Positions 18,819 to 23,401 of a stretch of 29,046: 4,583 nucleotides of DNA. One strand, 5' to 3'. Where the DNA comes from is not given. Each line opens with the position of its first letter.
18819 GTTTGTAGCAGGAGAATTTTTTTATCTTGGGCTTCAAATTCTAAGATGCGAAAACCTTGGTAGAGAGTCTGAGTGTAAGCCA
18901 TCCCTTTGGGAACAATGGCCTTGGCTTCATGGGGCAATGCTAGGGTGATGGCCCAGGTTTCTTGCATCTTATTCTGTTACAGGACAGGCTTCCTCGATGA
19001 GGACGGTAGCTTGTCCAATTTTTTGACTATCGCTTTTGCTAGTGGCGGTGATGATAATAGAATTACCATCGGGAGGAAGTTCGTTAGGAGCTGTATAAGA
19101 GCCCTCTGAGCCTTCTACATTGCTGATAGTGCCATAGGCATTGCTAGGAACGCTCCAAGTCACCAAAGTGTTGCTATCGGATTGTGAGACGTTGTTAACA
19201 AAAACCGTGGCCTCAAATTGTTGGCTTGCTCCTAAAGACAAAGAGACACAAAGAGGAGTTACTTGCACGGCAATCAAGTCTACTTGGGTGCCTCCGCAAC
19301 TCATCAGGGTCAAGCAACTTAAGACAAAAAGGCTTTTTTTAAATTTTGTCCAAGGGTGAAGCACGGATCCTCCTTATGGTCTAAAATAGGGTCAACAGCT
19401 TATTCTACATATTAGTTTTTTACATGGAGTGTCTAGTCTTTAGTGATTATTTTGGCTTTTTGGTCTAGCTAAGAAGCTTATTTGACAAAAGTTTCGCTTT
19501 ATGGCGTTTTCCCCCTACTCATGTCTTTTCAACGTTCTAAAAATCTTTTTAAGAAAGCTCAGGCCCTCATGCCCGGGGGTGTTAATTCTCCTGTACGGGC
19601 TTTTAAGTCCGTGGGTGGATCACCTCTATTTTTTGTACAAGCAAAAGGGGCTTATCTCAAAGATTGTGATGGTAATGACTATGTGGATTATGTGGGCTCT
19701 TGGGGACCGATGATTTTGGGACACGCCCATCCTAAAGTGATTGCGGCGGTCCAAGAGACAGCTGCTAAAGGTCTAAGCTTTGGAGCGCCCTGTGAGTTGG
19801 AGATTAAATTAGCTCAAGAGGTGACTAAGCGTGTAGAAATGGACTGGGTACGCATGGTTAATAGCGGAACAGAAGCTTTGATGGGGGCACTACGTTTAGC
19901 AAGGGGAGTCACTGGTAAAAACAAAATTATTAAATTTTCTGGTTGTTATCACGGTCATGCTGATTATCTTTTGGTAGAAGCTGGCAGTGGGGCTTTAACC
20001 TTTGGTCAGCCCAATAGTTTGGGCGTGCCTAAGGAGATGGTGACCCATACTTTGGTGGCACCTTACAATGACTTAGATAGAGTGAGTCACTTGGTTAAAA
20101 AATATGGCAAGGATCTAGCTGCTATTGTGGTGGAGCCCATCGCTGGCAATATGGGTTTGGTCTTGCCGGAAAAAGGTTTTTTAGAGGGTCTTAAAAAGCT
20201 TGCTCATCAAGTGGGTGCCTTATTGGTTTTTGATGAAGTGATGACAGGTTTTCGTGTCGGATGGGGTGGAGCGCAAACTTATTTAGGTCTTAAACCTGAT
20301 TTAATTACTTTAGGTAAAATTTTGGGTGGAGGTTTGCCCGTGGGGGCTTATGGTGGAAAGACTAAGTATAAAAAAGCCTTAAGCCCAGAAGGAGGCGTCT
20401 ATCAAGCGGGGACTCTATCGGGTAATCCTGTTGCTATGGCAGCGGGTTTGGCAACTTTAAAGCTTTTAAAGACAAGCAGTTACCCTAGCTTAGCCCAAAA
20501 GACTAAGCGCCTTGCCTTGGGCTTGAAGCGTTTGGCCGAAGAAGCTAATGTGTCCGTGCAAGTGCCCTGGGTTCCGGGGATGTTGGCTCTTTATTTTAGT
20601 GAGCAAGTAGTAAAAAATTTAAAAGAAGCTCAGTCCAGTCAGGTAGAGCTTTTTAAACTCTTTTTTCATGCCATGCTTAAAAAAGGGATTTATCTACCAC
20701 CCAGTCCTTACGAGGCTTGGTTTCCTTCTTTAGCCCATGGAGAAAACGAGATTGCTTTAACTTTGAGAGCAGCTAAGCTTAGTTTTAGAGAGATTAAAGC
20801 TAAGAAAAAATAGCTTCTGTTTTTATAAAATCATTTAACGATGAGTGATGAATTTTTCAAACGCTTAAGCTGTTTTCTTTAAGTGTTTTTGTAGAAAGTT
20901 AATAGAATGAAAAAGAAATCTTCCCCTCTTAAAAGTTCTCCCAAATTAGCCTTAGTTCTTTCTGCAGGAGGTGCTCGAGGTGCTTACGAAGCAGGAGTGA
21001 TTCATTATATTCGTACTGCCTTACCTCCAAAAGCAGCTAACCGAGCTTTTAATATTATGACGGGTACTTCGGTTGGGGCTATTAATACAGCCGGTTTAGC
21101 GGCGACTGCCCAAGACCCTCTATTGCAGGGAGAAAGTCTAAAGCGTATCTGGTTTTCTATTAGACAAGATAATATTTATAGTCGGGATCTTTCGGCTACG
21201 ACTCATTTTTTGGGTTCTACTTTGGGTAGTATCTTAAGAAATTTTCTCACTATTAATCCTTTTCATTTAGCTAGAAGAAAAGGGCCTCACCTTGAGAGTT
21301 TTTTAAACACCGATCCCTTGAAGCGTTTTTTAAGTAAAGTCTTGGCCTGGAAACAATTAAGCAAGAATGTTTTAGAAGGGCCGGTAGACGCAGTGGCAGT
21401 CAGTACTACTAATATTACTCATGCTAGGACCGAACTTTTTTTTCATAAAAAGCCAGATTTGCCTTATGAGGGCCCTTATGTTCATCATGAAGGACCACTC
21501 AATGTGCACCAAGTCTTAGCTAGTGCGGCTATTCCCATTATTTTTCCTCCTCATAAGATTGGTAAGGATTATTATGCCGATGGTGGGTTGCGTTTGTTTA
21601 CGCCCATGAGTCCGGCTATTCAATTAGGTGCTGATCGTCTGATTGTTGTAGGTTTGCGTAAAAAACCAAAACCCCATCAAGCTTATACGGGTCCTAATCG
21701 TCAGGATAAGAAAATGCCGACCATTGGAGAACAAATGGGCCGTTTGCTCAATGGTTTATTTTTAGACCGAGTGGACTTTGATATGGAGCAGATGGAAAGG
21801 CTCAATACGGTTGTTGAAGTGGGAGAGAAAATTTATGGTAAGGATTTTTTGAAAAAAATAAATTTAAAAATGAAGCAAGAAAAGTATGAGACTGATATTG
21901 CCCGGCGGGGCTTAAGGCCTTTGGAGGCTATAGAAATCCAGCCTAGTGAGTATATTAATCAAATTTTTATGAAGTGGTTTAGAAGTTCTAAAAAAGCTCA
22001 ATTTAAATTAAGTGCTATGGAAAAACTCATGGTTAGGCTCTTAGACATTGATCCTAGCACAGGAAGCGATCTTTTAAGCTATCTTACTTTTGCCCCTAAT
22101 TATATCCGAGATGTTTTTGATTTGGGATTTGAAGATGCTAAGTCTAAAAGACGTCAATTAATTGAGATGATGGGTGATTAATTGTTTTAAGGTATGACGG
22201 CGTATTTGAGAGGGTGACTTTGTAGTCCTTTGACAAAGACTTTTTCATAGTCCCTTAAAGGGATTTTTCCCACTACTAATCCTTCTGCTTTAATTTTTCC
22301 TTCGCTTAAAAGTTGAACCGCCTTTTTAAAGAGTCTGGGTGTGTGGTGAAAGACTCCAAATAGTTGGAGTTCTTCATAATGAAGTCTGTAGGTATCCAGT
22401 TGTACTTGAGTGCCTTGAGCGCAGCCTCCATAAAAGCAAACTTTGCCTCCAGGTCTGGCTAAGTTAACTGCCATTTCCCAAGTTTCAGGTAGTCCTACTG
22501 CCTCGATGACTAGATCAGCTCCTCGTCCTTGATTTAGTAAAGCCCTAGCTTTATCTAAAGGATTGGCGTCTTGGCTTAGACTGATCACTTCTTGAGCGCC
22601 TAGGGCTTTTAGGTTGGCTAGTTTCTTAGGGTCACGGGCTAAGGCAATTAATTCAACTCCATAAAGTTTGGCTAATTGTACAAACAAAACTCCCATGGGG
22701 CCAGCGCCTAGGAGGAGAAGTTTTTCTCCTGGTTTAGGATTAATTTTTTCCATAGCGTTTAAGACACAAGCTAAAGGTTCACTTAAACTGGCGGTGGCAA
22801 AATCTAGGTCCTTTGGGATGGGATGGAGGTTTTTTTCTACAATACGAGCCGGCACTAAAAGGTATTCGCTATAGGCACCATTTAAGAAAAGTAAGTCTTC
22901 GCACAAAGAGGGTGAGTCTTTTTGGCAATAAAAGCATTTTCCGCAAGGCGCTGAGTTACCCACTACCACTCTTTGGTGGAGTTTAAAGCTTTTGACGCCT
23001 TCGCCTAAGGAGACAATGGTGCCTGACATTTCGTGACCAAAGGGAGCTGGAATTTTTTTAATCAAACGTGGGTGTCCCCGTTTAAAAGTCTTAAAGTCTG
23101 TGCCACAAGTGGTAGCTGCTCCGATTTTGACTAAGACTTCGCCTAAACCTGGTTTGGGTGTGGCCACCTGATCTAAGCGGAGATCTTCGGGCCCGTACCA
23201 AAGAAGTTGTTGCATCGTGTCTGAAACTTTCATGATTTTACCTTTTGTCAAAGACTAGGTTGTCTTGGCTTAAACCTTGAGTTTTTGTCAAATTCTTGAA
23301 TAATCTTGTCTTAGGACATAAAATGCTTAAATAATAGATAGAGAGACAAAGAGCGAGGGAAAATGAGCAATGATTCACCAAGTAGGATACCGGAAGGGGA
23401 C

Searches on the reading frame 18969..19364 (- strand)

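Call 12: search_protein_families(library=pfam, proteins=[window:18969-19364:-], max_evalue=0.1)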
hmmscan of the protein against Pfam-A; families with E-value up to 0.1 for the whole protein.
window:18969-19364:- (131 aa): 1 family
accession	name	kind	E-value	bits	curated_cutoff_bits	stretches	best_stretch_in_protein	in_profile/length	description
PF02368.24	Big_2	-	0.0054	17.1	22.8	1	33-93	5-57/79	Bacterial Ig-like domain (group 2)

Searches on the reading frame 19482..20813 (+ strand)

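Call 41: search_protein_families(library=pfam, proteins=[window:19482-20813:+], max_evalue=0.001)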
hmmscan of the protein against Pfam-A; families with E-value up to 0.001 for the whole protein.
window:19482-20813:+ (443 aa): 1 family
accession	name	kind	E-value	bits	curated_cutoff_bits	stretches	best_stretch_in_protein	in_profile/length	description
PF00202.27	Aminotran_3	-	3.9e-74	250.2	30.5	1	48-405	10-371/403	Aminotransferase class-III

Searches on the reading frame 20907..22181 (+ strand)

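Call 41: search_protein_families(library=pfam, proteins=[window:20907-22181:+], max_evalue=0.001)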
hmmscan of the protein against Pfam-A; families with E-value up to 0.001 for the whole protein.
window:20907-22181:+ (424 aa): 1 family
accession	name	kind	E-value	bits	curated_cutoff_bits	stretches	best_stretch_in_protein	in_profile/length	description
PF01734.28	Patatin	-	1.3e-25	91.1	27.7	1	16-238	1-191/191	Patatin-like phospholipase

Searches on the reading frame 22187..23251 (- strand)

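Call 41: search_protein_families(library=pfam, proteins=[window:22187-23251:-], max_evalue=0.001)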
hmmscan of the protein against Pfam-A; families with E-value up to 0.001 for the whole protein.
window:22187-23251:- (354 aa): 4 families
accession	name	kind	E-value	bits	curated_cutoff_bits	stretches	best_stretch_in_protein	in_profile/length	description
PF00107.32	ADH_zinc_N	-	3.6e-25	88.8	31.8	1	185-316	1-128/129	Zinc-binding dehydrogenase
PF08240.17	ADH_N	-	5.4e-24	84.9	23.5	1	37-138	3-99/104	Alcohol dehydrogenase GroES-like domain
PF16912.11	Glu_dehyd_C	-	4.5e-09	36.5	34.9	1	158-342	8-201/211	Glucose dehydrogenase C-terminus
PF13602.12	ADH_zinc_N_2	-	3e-05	25.4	27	1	217-322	1-105/134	Zinc-binding dehydrogenase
